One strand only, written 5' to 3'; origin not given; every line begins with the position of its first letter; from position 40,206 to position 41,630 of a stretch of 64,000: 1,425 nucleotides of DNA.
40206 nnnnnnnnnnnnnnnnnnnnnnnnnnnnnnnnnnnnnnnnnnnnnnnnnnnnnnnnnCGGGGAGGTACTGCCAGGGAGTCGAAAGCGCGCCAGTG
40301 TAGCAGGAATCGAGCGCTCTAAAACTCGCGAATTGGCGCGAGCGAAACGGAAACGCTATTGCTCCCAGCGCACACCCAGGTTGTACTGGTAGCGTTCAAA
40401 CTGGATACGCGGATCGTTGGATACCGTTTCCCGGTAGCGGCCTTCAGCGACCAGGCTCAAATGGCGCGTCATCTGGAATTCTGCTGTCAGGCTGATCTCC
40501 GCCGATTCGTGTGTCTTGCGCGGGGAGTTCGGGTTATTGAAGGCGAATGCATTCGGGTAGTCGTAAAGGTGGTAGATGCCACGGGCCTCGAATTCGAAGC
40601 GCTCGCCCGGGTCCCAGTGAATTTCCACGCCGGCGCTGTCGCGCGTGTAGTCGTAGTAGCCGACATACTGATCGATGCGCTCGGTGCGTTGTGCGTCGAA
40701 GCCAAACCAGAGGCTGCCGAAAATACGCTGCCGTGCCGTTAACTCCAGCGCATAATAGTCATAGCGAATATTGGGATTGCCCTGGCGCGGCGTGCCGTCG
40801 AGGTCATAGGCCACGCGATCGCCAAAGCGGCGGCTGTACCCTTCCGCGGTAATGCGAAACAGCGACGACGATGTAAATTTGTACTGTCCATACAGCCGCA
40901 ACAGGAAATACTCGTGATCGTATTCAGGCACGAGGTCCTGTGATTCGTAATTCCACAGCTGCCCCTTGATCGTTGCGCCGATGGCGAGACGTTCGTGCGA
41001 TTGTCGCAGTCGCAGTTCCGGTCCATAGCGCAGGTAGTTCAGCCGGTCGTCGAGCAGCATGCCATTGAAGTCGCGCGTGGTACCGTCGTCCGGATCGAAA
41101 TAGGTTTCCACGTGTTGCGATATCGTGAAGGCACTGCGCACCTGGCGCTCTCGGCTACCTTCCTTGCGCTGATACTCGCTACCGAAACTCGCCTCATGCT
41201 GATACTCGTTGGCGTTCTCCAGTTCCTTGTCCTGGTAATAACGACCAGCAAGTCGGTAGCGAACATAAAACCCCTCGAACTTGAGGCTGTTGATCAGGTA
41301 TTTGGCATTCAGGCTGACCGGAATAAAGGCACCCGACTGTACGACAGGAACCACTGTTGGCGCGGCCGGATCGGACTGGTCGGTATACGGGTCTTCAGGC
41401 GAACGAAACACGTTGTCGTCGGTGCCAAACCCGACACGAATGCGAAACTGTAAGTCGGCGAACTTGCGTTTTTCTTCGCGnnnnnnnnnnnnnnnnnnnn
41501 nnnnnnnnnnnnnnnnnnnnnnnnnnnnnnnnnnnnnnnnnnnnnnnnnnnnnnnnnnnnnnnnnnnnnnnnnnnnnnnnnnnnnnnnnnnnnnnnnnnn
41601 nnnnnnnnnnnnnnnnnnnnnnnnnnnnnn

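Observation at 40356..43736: ECF sigma / anti-sigma / secreted polyacidic protein / TPR-beta-barrel OMP: candidate uncharacterised envelope module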

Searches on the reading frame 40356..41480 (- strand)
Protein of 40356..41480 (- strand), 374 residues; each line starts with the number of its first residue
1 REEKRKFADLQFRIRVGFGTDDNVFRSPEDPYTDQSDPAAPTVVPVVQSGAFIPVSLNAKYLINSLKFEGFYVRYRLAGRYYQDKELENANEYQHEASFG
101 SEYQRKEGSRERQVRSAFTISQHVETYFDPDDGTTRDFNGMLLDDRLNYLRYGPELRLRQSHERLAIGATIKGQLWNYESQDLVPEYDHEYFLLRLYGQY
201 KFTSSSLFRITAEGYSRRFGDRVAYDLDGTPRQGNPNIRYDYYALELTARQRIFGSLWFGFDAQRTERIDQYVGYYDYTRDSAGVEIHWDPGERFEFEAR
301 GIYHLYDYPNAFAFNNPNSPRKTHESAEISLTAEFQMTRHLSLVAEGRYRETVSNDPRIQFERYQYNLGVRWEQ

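Call 18: search_protein_families(library=pfam, proteins=[window:40356-41480:-], max_evalue=10)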
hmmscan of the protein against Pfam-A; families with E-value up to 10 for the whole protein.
window:40356-41480:- (374 aa): 1 family
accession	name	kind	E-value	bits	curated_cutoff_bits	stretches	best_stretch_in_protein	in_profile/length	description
PF10082.15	BBP2_2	-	0.0055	16.1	23.7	1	324-372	328-376/378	Putative beta-barrel porin 2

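Call 41: search_protein_representatives(protein=window:40359-41465:-)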
Query: 369 residues. Proteins with E-value up to 0.001 (for the whole library): 269; up to 1e-10: 214; up to 1e-30: 81. The best 150 are listed.
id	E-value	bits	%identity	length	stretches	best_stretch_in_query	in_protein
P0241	1.1e-110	386.7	50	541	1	2-368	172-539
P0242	3.7e-91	322.5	44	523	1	5-368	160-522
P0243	2.7e-87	309.7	57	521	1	47-297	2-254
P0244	1.8e-73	264.3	51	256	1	115-369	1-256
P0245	8.5e-73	262.0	51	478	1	3-239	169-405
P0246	3.5e-71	256.7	60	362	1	2-194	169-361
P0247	3.0e-68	247.1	37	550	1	5-368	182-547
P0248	1.3e-64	235.2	52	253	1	11-214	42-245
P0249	1.2e-63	231.9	37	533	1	13-367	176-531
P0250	8.1e-62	225.9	62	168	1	203-369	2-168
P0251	1.9e-61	224.7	34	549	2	172-368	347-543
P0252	3.5e-58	214.0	38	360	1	14-368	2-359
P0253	4.4e-57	210.3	35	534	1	7-368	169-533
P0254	8.9e-56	206.0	34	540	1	7-368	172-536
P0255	1.1e-55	205.7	36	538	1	14-367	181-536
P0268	6.5e-47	176.9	30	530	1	11-369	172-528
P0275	1.3e-43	166.1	31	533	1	1-366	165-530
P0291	2.2e-37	145.5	29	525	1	5-368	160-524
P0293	8.4e-37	143.6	29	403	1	4-368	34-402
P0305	1.6e-33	132.8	26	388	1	5-368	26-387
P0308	7.9e-33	130.5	28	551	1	5-368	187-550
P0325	1.6e-30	122.9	26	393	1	13-367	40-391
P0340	9.1e-29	117.2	27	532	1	3-368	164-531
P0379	6.7e-22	94.6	24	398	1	8-368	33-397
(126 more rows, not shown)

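Call 42: search_protein_families(library=pfam, proteins=[P0247, P0253, P0268, P0291, P0308, P0340, P0293, P0305, P0325, P0379], max_evalue=0.01)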
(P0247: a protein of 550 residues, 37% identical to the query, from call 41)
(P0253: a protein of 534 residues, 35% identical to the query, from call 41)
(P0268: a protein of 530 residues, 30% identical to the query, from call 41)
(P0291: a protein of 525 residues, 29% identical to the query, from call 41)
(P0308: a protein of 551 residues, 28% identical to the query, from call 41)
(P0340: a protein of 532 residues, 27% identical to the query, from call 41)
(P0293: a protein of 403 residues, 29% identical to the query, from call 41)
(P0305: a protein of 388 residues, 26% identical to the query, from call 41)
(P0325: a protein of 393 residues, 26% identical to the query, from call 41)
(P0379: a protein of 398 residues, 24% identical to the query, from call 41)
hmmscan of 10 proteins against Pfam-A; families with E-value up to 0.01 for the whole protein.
P0247 (550 aa): 8 families
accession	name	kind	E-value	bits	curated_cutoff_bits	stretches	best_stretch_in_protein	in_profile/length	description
PF07719.23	TPR_2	-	7.7e-09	35.5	27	1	71-97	3-29/34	Tetratricopeptide repeat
PF10082.15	BBP2_2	-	4.1e-08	32.9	23.7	1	371-463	299-376/378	Putative beta-barrel porin 2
PF00515.34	TPR_1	-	9.3e-08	32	27.8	1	71-95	3-27/34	Tetratricopeptide repeat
PF13432.12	TPR_16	-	8.7e-07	29.7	32.7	1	73-135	1-63/65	Tetratricopeptide repeat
PF13505.12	OMP_b-brl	-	6.5e-06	26.9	28.7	0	362-463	81-173/175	Outer membrane protein beta-barrel domain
PF21545.3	T7SS_EccA1_N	-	8.1e-05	22.5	27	1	73-149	172-247/272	T7SS, ESX-1 secretion system protein EccA1, N-terminal domain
PF13181.12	TPR_8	-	0.00011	22.5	25.7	0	72-96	4-28/34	Tetratricopeptide repeat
PF13424.12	TPR_12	-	0.0012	19.4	30.1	0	104-133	4-33/77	Tetratricopeptide repeat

P0253 (534 aa): 8 families
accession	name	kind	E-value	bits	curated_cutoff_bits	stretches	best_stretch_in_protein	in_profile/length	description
PF10082.15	BBP2_2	-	5.7e-09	35.8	23.7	1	360-448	302-375/378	Putative beta-barrel porin 2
PF13432.12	TPR_16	-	1.5e-08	35.4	32.7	2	36-96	1-62/65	Tetratricopeptide repeat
PF07719.23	TPR_2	-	2.9e-08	33.6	27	1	68-93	3-28/34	Tetratricopeptide repeat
PF00515.34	TPR_1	-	3e-06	27.2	27.8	1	68-93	3-28/34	Tetratricopeptide repeat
PF13424.12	TPR_12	-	1.4e-05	25.6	30.1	0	43-94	14-73/77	Tetratricopeptide repeat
PF13181.12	TPR_8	-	0.00027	21.3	25.7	0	68-94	3-29/34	Tetratricopeptide repeat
PF13414.12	TPR_11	-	0.0019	18.3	26.8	1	39-79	1-41/42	TPR repeat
PF14559.12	TPR_19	-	0.0061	17.3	25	0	42-95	1-54/68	Tetratricopeptide repeat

P0268 (530 aa): 8 families
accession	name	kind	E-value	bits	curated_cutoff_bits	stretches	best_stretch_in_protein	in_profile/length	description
PF13181.12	TPR_8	-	8.7e-07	29.1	25.7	0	68-91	4-27/34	Tetratricopeptide repeat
PF00515.34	TPR_1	-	9.8e-07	28.8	27.8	1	69-91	5-27/34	Tetratricopeptide repeat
PF07719.23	TPR_2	-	2e-06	27.9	27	1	68-93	4-29/34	Tetratricopeptide repeat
PF13432.12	TPR_16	-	7.6e-05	23.5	32.7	1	36-94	2-60/65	Tetratricopeptide repeat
PF13424.12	TPR_12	-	0.00018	22.1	30.1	1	64-126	3-72/77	Tetratricopeptide repeat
PF13414.12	TPR_11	-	0.0053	16.9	26.8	1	73-111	2-40/42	TPR repeat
PF13176.12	TPR_7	-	0.0077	16.7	27.9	0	69-91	3-25/36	Tetratricopeptide repeat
PF13374.12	TPR_10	-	0.0081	16.6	27.5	0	70-93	7-30/42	Tetratricopeptide repeat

P0291 (525 aa): 12 families
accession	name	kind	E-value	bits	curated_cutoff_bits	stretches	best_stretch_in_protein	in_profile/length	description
PF07719.23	TPR_2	-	8.8e-11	41.5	27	2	63-90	2-29/34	Tetratricopeptide repeat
PF13432.12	TPR_16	-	9.8e-11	42.3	32.7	1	33-93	2-63/65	Tetratricopeptide repeat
PF14559.12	TPR_19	-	5.3e-09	36.7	25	1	38-92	1-55/68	Tetratricopeptide repeat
PF00515.34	TPR_1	-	1.3e-08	34.7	27.8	1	65-89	4-28/34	Tetratricopeptide repeat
PF13181.12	TPR_8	-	3.9e-08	33.3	25.7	1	63-89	2-28/34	Tetratricopeptide repeat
PF13414.12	TPR_11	-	1.6e-06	28.2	26.8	1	41-76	7-42/42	TPR repeat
PF13424.12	TPR_12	-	1.7e-06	28.5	30.1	2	42-89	17-72/77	Tetratricopeptide repeat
PF13374.12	TPR_10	-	4.2e-06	27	27.5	0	67-89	7-29/42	Tetratricopeptide repeat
PF13176.12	TPR_7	-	1.1e-05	25.5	27.9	0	66-89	3-28/36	Tetratricopeptide repeat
PF13431.12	TPR_17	-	0.00028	21.3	24.4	1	50-83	1-34/34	Tetratricopeptide repeat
PF13428.12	TPR_14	-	0.00029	21.7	23.5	0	65-103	4-42/44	Tetratricopeptide repeat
PF07721.20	TPR_4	-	0.00035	21.3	27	0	63-85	2-24/26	Tetratricopeptide repeat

P0308 (551 aa): 7 families
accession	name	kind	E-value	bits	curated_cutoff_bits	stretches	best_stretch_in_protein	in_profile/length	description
PF13432.12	TPR_16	-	1.2e-10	42.1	32.7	2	55-111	1-57/65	Tetratricopeptide repeat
PF07719.23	TPR_2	-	3.2e-09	36.6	27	1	87-111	3-27/34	Tetratricopeptide repeat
PF00515.34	TPR_1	-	1.2e-06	28.5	27.8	1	87-109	3-25/34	Tetratricopeptide repeat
PF14559.12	TPR_19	-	0.0006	20.5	25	1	62-111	2-51/68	Tetratricopeptide repeat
PF13424.12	TPR_12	-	0.003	18.2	30.1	1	86-145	4-71/77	Tetratricopeptide repeat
PF13174.12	TPR_6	-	0.0048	17.9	26.3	0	89-109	4-24/33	Tetratricopeptide repeat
PF13181.12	TPR_8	-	0.0079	16.7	25.7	0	87-111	3-27/34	Tetratricopeptide repeat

P0340 (532 aa): 4 families
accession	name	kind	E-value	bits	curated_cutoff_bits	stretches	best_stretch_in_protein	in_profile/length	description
PF13432.12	TPR_16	-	1.3e-07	32.4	32.7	2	67-128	1-61/65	Tetratricopeptide repeat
PF00515.34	TPR_1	-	6.3e-06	26.2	27.8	1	65-89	3-27/34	Tetratricopeptide repeat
PF07719.23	TPR_2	-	7.9e-06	26.1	27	1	64-90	2-28/34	Tetratricopeptide repeat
PF13174.12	TPR_6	-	3.5e-05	24.6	26.3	0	99-125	2-28/33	Tetratricopeptide repeat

P0293 (403 aa): 0 families

P0305 (388 aa): 0 families

P0325 (393 aa): 1 family
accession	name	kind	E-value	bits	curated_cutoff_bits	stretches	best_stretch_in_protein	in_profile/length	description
PF02264.21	LamB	-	0.0063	16.9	25.1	1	156-347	157-322/378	LamB porin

P0379 (398 aa): 2 families
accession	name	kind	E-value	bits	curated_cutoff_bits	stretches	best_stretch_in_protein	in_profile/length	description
PF10082.15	BBP2_2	-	8.4e-11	41.8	23.7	0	317-397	306-377/378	Putative beta-barrel porin 2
PF13505.12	OMP_b-brl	-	0.0007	20.2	28.7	0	11-122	2-89/175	Outer membrane protein beta-barrel domain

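Call 48: find_homologous_proteins(query=A5)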
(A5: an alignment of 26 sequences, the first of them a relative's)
Query A5 (26 sequences) (550 aa, profile of the alignment): 155 proteins with E <= 0.001 among 8000 candidates; the best 120 are listed.
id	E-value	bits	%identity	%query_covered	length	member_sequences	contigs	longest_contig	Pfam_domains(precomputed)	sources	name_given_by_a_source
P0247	2.3e-209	714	100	100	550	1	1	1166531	PF13505.13,PF00515.35,PF13432.13,PF10082.16,PF07719.24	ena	-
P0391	9.8e-208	709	83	100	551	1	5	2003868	PF00515.35,PF13432.13,PF10082.16,PF13181.13,PF07719.24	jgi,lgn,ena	-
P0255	7.6e-204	696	45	97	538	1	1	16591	PF00515.35,PF13424.13,PF13432.13,PF07719.24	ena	-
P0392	1.1e-203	696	70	97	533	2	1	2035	PF13432.13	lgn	-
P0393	8.9e-203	693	59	99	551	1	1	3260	PF00515.35,PF13432.13,PF07719.24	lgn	-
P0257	9.8e-199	679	40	97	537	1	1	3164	PF00515.35,PF13424.13,PF13432.13,PF13181.13,PF07719.24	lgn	-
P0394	3.7e-198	677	43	97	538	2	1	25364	PF07721.21,PF14559.13,PF13414.13,PF00515.35,PF12895.14,PF13424.13,PF13176.13,PF13432.13,PF13181.13,PF07719.24,PF13374.13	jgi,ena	-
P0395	9.0e-195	666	43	94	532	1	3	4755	PF13414.13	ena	-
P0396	4.3e-194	664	44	93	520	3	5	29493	PF00515.35,PF13424.13,PF13432.13,PF07719.24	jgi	jgi:tetratricopeptide (TPR) repeat protein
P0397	1.5e-191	656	44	97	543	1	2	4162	PF13414.13,PF00515.35,PF13432.13,PF07719.24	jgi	jgi:tetratricopeptide (TPR) repeat protein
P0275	1.5e-190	652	41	97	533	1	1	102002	PF13414.13,PF00515.35,PF13432.13,PF13181.13,PF07719.24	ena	-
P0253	3.3e-190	651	39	97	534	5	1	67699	PF00515.35,PF13424.13,PF13432.13,PF10082.16,PF07719.24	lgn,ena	-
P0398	3.7e-188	644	43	92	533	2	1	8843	PF13414.13,PF13432.13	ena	-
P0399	1.0e-187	643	39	95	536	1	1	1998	PF00515.35,PF13432.13,PF07719.24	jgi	jgi:tetratricopeptide (TPR) repeat protein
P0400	1.1e-186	640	41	94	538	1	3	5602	PF13414.13,PF00515.35,PF13432.13,PF07719.24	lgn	-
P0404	6.6e-184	630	41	99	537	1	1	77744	PF13432.13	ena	-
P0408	5.3e-177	608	43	93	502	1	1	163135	PF13414.13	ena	-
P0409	1.1e-175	603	38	99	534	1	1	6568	PF04575.20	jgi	jgi:tetratricopeptide (TPR) repeat protein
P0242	3.0e-169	582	40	96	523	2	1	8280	PF00515.35,PF13432.13,PF07719.24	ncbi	-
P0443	2.9e-160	552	39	96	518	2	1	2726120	PF00515.35,PF13432.13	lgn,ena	-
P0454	2.2e-157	543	37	97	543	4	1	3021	PF07721.21,PF13414.13,PF00515.35,PF13432.13,PF10082.16,PF07719.24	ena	-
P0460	6.1e-156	538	40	94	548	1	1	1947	PF10082.16,PF07719.24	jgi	jgi:tetratricopeptide (TPR) repeat protein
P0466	1.9e-155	537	39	94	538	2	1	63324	PF13432.13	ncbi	-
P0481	8.0e-151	521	37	97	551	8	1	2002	PF10082.16,PF07719.24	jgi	jgi:tetratricopeptide (TPR) repeat protein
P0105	6.8e-150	518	35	99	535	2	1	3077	PF10082.16,PF07719.24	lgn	-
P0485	7.1e-147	508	38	93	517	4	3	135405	-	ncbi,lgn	-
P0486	1.1e-145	504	37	97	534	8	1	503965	PF13432.13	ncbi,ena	-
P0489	2.0e-114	401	39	62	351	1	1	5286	PF10082.16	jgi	jgi:hypothetical protein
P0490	1.4e-34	138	39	20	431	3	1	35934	PF04575.20,PF00515.35,PF13424.13,PF13432.13,PF13181.13,PF07719.24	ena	-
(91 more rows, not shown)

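Call 49: find_encoding_contigs(protein=P0247, flank=6000, max_places=1)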
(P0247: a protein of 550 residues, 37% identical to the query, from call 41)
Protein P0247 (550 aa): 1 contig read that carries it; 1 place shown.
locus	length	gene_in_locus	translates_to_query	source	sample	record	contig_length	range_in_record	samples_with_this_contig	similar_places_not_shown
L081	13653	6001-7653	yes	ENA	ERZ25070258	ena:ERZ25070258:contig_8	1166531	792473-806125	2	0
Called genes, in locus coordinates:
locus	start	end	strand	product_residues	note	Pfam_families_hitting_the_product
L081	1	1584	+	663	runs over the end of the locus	PF16177:ACAS_N, PF00501:AMP-binding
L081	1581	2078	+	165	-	-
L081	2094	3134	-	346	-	PF01926:MMR_HSR1, PF02421:FeoB_N, PF02824:TGS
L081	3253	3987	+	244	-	PF01346:FKBP_N, PF00254:FKBP_C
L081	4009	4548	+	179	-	PF07638:Sigma70_ECF (weak), PF04542:Sigma70_r2, PF08281:Sigma70_r4_2, PF04545:Sigma70_r4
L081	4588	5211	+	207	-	PF13490:zf-HC2 (weak)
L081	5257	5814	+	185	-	-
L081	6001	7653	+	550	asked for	PF00515:TPR_1 (faint), PF07719:TPR_2 (faint), PF13432:TPR_16 (weak), PF13505:OMP_b-brl (faint), PF10082:BBP2_2 (faint)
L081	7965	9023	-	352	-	PF07366:SnoaL (faint), PF12680:SnoaL_2 (faint)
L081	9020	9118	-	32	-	-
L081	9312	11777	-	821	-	PF07715:Plug, PF00593:TonB_dep_Rec_b-barrel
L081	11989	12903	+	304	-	PF13417:GST_N_3, PF13409:GST_N_2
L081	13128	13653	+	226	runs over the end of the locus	PF00072:Response_reg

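Call 50: find_encoding_contigs(protein=P0443, flank=6000, max_places=1)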
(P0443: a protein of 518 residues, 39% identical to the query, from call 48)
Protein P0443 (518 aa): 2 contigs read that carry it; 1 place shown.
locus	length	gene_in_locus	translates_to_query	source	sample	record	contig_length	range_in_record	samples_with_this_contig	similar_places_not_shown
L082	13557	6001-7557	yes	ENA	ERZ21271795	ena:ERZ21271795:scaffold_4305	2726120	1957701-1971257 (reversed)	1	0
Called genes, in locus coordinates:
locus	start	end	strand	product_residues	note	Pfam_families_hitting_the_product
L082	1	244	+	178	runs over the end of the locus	PF04442:CtaG_Cox11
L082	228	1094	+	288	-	PF00510:COX3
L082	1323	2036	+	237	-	PF02104:SURF1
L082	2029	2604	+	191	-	PF26971:TM-like_Thioredoxin-like_C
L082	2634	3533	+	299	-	PF01040:UbiA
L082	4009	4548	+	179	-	PF04542:Sigma70_r2, PF08281:Sigma70_r4_2, PF04545:Sigma70_r4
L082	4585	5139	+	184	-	-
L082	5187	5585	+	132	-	-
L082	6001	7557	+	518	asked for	PF00515:TPR_1 (faint), PF13432:TPR_16 (weak)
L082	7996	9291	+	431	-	-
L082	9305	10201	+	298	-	PF01297:ZnuA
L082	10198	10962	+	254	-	PF00950:ABC-3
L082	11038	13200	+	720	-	PF00580:UvrD-helicase, PF13245:AAA_19, PF13538:UvrD_C_2 (faint), PF13361:UvrD_C, PF21196:PcrA_UvrD_tudor (weak)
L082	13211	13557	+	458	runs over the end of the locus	PF00070:Pyr_redox (faint), PF01210:NAD_Gly3P_dh_N (faint), PF01262:AlaDh_PNT_C (weak), PF01266:DAO (faint), PF02254:TrkA_N, PF02080:TrkA_C, PF02254:TrkA_N, PF02080:TrkA_C, +7 more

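Call 51: find_encoding_contigs(protein=P0486, flank=6000, max_places=1)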
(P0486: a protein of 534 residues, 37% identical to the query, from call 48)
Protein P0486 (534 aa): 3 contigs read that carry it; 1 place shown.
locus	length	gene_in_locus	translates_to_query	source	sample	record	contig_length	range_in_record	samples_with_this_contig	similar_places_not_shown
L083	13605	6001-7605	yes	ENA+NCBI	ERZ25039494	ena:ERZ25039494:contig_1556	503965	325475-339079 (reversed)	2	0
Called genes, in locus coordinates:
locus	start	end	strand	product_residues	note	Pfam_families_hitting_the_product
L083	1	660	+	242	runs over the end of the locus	PF02104:SURF1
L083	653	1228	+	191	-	PF26971:TM-like_Thioredoxin-like_C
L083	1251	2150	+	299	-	PF01040:UbiA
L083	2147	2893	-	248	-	PF13489:Methyltransf_23, PF07021:MetW (weak), PF08241:Methyltransf_11, PF08242:Methyltransf_12, PF13649:Methyltransf_25, PF13847:Methyltransf_31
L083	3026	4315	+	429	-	PF01071:GARS_A, PF02843:GARS_C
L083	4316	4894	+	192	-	PF04542:Sigma70_r2, PF08281:Sigma70_r4_2, PF04545:Sigma70_r4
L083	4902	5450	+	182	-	-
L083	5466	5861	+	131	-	-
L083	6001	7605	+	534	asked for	PF13432:TPR_16 (faint)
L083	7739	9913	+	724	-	PF00580:UvrD-helicase, PF13245:AAA_19, PF13361:UvrD_C, PF13538:UvrD_C_2 (weak), PF21196:PcrA_UvrD_tudor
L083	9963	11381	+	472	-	PF01262:AlaDh_PNT_C (faint), PF01488:Shikimate_DH (faint), PF07992:Pyr_redox_2 (faint), PF13241:NAD_binding_7 (faint), PF02254:TrkA_N, PF02080:TrkA_C, PF02254:TrkA_N, PF02080:TrkA_C, +7 more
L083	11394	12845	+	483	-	PF02386:TrkH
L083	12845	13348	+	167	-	PF04290:DctQ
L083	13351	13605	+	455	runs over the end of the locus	PF06808:DctM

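Call 56: find_encoding_contigs(protein=P0275, flank=6000, max_places=1)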
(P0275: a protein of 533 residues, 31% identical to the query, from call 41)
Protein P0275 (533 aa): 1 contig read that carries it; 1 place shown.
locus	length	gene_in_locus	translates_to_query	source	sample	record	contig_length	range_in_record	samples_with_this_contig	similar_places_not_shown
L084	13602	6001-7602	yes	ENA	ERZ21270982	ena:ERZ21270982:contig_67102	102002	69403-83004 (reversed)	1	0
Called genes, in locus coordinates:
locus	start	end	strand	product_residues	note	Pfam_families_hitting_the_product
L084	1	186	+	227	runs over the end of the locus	PF04298:Zn_peptidase_2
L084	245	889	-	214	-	PF04337:DUF480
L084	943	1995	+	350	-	PF24827:AstE_AspA_cat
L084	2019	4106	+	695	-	PF02897:Peptidase_S9_N, PF00326:Peptidase_S9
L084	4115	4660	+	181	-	PF04542:Sigma70_r2, PF08281:Sigma70_r4_2, PF04545:Sigma70_r4 (weak)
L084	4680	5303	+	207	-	-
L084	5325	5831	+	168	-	-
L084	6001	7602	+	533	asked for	PF00515:TPR_1 (faint), PF07719:TPR_2 (faint), PF13181:TPR_8 (faint), PF13414:TPR_11 (weak), PF13432:TPR_16 (weak)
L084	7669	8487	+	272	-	PF05552:MS_channel_1st_1 (weak), PF21088:MS_channel_1st, PF00924:MS_channel_2nd, PF21082:MS_channel_3rd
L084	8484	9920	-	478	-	PF00875:DNA_photolyase, PF03441:FAD_binding_7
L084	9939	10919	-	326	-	PF00535:Glycos_transf_2, PF10111:Glyco_tranf_2_2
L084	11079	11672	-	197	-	PF11769:DUF3313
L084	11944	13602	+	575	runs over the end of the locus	-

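Call 57: find_encoding_contigs(protein=P0253, flank=6000, max_places=1)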
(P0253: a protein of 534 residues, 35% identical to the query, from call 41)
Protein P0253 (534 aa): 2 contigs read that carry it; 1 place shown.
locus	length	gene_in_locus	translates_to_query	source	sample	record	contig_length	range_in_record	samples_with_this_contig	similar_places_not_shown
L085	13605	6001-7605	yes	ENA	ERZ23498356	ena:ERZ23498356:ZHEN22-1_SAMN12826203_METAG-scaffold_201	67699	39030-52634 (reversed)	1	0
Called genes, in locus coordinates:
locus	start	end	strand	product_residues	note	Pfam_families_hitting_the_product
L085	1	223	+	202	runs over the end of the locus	-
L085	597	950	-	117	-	-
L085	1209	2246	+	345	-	PF01633:Choline_kinase (weak), PF01636:APH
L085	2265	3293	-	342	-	PF12625:Arabinose_bd, PF12833:HTH_18, PF00165:HTH_AraC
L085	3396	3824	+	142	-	-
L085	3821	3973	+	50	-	-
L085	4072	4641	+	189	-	PF04542:Sigma70_r2, PF08281:Sigma70_r4_2, PF04545:Sigma70_r4 (weak)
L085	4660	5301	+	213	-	PF13490:zf-HC2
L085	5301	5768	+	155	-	-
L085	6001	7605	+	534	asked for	PF00515:TPR_1 (faint), PF07719:TPR_2 (faint), PF13424:TPR_12 (faint), PF13432:TPR_16 (weak), PF10082:BBP2_2 (faint)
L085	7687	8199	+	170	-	PF09917:DUF2147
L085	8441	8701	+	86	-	PF03144:GTP_EFTU_D2 (weak)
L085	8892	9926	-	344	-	PF01926:MMR_HSR1, PF02421:FeoB_N, PF02824:TGS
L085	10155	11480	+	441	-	PF01946:Thi4 (weak), PF00890:FAD_binding_2 (weak), PF01266:DAO (weak), PF01593:Amino_oxidase, PF07992:Pyr_redox_2 (weak), PF12831:FAD_oxidored, PF13450:NAD_binding_8, PF01593:Amino_oxidase, +1 more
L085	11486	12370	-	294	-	-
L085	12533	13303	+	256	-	PF03747:ADP_ribosyl_GH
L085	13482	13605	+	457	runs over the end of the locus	PF07969:Amidohydro_3 (faint), PF01979:Amidohydro_1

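Call 58: find_encoding_contigs(protein=P0408, flank=6000, max_places=1)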
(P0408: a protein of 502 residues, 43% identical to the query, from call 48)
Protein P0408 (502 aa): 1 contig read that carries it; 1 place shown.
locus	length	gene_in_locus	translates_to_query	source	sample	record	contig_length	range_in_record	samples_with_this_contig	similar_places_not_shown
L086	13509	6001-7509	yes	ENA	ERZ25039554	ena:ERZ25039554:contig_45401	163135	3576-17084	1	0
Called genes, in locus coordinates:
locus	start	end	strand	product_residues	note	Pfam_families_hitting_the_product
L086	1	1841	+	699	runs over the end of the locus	PF13246:Cation_ATPase, PF00702:Hydrolase, PF12710:HAD (faint), PF08282:Hydrolase_3 (weak), PF00689:Cation_ATPase_C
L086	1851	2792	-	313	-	PF07920:DUF1684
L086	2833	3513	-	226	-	PF00581:Rhodanese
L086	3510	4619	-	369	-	-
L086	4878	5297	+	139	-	PF04828:GFA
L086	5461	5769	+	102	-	-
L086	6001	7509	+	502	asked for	PF13414:TPR_11 (weak)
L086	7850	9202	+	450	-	PF00072:Response_reg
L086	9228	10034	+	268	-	PF04116:FA_hydroxylase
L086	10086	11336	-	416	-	PF13439:Glyco_transf_4, PF13579:Glyco_trans_4_4, PF20706:GT4-conflict, PF00534:Glycos_transf_1, PF13692:Glyco_trans_1_4, PF13524:Glyco_trans_1_2 (weak)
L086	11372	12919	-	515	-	-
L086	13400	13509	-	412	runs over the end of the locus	PF08245:Mur_ligase_M, PF02875:Mur_ligase_C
